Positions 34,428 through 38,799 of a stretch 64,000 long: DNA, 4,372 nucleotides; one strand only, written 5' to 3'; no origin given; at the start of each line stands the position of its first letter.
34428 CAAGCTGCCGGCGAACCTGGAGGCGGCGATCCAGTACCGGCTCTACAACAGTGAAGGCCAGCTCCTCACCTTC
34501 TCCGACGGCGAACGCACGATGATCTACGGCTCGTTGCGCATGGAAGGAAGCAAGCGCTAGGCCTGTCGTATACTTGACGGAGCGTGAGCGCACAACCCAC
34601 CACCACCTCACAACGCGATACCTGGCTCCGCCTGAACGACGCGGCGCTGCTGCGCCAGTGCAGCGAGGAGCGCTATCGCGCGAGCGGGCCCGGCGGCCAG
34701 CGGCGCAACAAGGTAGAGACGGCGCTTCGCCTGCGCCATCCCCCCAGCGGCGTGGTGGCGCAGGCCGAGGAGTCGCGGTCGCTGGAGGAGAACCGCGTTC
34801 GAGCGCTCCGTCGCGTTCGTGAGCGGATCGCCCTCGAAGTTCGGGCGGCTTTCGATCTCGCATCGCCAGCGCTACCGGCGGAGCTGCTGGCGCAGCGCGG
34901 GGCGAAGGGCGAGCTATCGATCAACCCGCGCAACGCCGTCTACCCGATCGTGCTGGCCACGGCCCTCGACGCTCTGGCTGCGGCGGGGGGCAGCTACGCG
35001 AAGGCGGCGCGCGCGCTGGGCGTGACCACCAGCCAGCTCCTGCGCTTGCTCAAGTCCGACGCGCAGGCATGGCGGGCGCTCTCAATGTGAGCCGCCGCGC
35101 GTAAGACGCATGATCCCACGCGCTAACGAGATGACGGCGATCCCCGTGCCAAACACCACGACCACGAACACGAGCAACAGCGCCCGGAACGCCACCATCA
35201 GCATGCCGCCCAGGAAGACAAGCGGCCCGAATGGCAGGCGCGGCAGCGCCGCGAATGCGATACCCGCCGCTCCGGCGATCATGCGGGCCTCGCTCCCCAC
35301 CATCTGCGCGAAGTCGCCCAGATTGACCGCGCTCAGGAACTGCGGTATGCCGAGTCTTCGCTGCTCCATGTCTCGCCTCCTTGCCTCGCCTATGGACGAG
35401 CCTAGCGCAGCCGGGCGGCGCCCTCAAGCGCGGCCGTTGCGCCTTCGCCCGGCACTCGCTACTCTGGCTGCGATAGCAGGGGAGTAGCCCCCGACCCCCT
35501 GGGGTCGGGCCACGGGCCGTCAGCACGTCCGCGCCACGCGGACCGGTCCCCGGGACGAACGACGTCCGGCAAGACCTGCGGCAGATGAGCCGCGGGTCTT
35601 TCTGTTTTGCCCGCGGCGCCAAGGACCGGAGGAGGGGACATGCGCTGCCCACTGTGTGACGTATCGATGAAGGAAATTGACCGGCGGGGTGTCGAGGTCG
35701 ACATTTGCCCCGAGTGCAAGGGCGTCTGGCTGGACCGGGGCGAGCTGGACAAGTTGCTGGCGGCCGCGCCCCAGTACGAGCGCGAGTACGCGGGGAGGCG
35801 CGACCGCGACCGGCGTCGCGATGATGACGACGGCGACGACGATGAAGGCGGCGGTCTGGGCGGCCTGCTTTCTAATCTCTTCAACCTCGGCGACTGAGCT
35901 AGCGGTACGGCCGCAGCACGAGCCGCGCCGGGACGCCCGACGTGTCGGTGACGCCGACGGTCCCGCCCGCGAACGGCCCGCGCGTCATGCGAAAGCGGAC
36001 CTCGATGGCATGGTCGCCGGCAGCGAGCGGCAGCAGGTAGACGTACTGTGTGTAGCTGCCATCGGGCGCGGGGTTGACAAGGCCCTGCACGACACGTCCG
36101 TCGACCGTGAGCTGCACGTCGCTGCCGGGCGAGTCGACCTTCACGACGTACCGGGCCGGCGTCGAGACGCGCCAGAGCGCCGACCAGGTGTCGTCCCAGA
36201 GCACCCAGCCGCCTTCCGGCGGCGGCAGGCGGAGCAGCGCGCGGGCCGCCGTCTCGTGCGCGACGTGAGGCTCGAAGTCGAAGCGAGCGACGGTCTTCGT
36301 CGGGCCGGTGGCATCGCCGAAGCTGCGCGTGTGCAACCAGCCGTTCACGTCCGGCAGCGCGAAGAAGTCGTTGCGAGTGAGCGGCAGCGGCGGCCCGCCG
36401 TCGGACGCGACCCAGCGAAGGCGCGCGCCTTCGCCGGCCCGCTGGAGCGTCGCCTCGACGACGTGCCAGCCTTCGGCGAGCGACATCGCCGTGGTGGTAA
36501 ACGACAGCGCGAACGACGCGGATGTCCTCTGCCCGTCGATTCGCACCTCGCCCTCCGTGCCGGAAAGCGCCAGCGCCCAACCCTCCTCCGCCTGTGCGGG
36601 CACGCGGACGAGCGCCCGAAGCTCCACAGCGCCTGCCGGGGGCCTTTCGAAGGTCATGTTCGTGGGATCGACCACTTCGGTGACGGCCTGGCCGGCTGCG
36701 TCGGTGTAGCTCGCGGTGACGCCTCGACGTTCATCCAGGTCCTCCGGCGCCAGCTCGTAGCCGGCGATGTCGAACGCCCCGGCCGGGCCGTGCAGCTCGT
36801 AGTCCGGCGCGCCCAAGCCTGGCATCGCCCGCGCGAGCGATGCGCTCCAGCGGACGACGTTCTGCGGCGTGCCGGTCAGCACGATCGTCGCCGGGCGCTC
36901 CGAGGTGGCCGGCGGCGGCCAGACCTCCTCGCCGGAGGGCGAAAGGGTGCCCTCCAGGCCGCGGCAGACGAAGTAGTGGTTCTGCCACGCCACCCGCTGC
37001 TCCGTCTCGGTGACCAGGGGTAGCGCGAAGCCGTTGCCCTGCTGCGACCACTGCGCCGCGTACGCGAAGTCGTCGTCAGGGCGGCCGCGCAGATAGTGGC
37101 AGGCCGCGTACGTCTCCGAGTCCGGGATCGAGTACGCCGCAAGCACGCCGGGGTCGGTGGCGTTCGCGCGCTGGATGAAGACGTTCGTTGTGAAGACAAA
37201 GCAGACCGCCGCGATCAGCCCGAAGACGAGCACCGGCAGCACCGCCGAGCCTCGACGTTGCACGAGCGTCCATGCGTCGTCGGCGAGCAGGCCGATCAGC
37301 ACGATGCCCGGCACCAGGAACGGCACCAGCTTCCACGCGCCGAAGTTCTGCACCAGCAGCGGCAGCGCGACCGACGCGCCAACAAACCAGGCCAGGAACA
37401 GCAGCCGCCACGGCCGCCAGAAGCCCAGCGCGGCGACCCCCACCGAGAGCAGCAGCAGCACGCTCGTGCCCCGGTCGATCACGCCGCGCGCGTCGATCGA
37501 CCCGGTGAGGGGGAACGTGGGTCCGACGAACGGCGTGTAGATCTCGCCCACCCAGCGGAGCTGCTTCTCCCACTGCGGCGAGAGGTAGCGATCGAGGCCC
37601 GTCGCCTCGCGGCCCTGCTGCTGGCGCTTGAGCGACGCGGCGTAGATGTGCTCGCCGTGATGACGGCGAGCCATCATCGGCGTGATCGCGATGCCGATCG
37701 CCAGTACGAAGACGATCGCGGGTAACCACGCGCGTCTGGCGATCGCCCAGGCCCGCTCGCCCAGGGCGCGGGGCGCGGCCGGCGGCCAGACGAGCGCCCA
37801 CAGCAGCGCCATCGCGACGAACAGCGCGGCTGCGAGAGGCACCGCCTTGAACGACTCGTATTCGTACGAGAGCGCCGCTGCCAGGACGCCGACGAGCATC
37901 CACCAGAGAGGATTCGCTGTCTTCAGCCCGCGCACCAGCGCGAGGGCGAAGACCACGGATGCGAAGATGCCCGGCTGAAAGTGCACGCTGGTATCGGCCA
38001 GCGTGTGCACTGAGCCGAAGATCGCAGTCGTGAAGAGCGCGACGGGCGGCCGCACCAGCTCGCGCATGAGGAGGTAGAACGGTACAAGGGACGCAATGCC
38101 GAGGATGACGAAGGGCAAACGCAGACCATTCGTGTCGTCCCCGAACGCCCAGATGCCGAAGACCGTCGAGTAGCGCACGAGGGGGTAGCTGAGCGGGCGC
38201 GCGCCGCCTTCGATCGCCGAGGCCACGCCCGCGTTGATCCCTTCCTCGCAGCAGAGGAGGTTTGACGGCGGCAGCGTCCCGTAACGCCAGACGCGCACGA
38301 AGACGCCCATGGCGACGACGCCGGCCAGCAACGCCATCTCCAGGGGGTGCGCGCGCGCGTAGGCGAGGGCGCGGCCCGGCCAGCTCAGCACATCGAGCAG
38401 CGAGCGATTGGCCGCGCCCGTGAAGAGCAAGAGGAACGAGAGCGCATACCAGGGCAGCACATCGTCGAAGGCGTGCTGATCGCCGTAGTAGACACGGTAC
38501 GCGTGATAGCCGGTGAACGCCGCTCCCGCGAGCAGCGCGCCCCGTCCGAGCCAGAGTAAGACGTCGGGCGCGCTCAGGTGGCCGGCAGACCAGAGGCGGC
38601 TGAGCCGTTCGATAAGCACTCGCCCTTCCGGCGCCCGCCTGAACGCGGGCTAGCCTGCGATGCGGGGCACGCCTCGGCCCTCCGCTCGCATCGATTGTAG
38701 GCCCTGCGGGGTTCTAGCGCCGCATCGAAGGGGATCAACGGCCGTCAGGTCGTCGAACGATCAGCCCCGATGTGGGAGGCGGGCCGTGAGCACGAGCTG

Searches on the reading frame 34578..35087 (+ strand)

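Call 45: search_protein_families(library=pfam, proteins=[window:34578-35087:+], max_evalue=0.001)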
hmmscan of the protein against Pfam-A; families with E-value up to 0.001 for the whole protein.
window:34578-35087:+ (170 aa): 2 families
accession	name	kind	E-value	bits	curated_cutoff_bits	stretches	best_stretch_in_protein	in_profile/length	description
PF00472.26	RF-1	-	3.5e-15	56.4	35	1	29-85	13-70/116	RF-1 domain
PF02954.25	HTH_8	-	0.00099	19.2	22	0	131-156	12-37/42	Bacterial regulatory protein, Fis family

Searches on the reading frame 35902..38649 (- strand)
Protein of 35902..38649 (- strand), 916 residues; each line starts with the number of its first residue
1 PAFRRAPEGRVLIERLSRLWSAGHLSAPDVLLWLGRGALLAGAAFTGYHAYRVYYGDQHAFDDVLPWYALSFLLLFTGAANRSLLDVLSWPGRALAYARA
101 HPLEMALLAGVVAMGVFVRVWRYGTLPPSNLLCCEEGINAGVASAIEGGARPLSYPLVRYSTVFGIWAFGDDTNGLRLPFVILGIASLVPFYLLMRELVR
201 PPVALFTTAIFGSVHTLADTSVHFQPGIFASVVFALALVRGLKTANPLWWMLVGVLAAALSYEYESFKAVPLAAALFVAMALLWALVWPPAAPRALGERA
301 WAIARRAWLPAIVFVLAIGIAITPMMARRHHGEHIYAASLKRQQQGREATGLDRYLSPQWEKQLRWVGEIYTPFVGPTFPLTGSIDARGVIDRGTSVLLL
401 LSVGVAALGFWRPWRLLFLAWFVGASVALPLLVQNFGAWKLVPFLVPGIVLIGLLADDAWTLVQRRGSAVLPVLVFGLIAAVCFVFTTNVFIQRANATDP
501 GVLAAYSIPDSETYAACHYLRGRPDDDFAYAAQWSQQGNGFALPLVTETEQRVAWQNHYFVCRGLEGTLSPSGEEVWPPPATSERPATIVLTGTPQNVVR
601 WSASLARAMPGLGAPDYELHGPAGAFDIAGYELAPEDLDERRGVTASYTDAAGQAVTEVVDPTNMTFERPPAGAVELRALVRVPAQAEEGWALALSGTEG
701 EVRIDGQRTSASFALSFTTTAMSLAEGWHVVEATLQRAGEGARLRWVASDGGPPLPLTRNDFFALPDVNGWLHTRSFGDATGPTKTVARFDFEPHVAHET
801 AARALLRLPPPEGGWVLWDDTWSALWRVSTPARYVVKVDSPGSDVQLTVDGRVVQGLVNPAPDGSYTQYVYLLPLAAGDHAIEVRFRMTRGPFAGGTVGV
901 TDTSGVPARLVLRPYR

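Call 45: search_protein_families(library=pfam, proteins=[window:35902-38649:-], max_evalue=0.001)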
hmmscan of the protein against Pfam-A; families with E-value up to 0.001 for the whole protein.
window:35902-38649:- (916 aa): 1 family
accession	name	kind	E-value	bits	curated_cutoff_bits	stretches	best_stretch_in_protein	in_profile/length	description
PF13231.12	PMT_2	-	2.4e-05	25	26.1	1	156-281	4-128/160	Dolichyl-phosphate-mannose-protein mannosyltransferase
